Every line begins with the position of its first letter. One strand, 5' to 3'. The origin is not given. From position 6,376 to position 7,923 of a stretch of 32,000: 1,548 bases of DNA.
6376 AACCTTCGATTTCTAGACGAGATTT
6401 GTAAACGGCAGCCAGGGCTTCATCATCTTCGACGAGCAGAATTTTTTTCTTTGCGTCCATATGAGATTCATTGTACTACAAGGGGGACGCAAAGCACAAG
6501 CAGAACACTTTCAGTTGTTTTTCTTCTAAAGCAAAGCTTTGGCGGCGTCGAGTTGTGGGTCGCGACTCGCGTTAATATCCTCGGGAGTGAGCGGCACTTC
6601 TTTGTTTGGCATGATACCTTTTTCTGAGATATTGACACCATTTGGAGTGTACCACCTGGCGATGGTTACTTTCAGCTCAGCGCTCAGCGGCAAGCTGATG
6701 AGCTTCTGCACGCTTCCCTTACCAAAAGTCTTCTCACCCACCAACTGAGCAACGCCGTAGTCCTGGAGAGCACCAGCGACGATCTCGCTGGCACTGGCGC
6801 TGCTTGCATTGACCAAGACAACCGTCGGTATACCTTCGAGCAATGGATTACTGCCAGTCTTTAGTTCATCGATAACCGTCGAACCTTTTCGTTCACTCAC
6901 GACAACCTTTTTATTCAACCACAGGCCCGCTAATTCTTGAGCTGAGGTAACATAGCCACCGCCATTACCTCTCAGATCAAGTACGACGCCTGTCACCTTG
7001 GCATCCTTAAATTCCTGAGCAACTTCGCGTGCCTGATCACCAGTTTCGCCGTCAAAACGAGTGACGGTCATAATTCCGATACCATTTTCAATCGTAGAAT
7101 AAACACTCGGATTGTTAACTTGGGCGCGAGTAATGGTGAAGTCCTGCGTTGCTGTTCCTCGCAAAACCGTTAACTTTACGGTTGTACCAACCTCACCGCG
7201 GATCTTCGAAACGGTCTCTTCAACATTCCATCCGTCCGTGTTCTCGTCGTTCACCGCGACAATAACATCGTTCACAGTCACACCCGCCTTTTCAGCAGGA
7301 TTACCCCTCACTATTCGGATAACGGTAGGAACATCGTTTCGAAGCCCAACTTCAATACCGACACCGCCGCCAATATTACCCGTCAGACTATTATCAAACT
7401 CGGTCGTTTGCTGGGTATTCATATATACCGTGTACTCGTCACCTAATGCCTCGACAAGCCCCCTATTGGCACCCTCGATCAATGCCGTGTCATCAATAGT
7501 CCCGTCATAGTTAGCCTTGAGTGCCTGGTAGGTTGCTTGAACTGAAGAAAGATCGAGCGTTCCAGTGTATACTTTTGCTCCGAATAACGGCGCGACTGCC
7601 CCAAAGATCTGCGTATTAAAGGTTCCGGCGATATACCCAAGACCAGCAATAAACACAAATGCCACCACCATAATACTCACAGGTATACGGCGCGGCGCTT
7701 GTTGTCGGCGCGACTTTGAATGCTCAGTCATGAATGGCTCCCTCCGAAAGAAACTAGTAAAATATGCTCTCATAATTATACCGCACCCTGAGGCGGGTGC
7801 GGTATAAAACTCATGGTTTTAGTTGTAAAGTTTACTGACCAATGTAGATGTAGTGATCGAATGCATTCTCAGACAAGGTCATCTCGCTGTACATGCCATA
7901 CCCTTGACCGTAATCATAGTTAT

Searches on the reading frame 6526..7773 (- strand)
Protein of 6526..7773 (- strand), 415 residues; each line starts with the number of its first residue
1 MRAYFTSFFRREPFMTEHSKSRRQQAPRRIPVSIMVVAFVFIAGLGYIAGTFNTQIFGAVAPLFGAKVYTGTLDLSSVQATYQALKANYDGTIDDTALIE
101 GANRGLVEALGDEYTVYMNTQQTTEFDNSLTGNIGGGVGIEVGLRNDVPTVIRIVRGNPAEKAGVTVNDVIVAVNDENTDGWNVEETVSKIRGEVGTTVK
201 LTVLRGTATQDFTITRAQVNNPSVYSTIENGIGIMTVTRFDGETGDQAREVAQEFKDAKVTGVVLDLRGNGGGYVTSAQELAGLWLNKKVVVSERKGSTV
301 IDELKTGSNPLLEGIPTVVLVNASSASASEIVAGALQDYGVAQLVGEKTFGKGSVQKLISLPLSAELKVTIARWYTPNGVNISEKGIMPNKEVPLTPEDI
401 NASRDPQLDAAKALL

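Call 3: search_protein_families(library=pfam, proteins=[window:6526-7773:-], max_evalue=0.01)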
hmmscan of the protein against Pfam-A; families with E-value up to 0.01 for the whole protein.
window:6526-7773:- (415 aa): 5 families
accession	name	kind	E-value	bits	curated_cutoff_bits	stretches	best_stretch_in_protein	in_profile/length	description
PF03572.23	Peptidase_S41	-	6.5e-46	156.4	24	1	232-392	2-164/165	Peptidase family S41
PF13180.12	PDZ_2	-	7.2e-12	45.9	27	1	136-214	1-78/80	PDZ domain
PF17820.7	PDZ_6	-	2.1e-11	43.8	27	1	151-205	2-54/54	PDZ domain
PF00595.29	PDZ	-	1.9e-10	41.4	23.2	1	134-204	8-81/81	PDZ domain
PF22694.1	CtpB_N-like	-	1.6e-09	38.5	27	1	74-120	37-83/85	Activating protease CtpB N-terminal domain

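Call 4: search_protein_families(library=ncbifam, proteins=[window:6526-7773:-], max_evalue=0.01)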
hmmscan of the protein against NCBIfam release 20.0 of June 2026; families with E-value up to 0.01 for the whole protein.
window:6526-7773:- (415 aa): 18 families
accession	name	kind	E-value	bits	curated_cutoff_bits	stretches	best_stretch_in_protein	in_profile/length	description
TIGR00225.1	prc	subfamily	2.8e-86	289.6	218.6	1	92-399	8-320/335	C-terminal processing peptidase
NF052377.1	lmo1851_S41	exception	8.4e-74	248.9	725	1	75-395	47-369/468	lmo1851 family serine protease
NF045590.1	Cterm_S41_CtpC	exception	1e-68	232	665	1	100-401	81-386/418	carboxyl-terminal processing protease CtpC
NF045589.1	Cterm_S41_CtpB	exception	4.4e-68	229.8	633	1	104-409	86-397/416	carboxyl-terminal processing protease CtpB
TIGR03900.1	prc_long_Delta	hypoth_equivalog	1.2e-66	225.4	660.95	1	83-399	88-408/973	MXAN_5808 family serine peptidase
NF045588.1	Cterm_S41_CtpA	exception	1.2e-64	218.7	625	1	105-414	81-400/401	carboxyl-terminal processing protease CtpA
NF045591.1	Cterm_S41_CtpZ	exception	1.6e-56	191.8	525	1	102-409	78-391/403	carboxyl-terminal processing protease CtpZ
NF051464.1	tail_spec_CT441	exception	4.6e-46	157.8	700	1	112-393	224-525/645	tail-specific protease Tsp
NF008388.1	PRK11186.1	exception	1.8e-43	148.9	825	1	112-398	223-531/663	carboxy terminal-processing peptidase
NF058627.1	S41_Gfo1087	equivalog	5.3e-14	52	455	1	124-353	104-367/489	GFO_1087 family putative carboxy terminal peptidase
TIGR02037.1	degP_htrA_DO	subfamily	2.1e-07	30.3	416.2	1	151-254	263-366/434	Do family serine endopeptidase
NF041199.1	trx7_PDZ_seleno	equivalog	2.9e-07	29.7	300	1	153-214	326-388/390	Trx7/PDZ domain-containing (seleno)protein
NF041521.1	HhoA_HhoB_HtrA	equivalog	2.8e-06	26.8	450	1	150-218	266-333/335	HhoA/HhoB/HtrA family serine endopeptidase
NF033424.1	chlamy_CPAF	equivalog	3e-05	22.8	250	1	316-402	458-547/564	protease-like activity factor CPAF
NF008147.1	PRK10898.1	equivalog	8.9e-05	21.8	408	1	151-215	283-346/352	outer membrane-stress sensor serine endopeptidase DegS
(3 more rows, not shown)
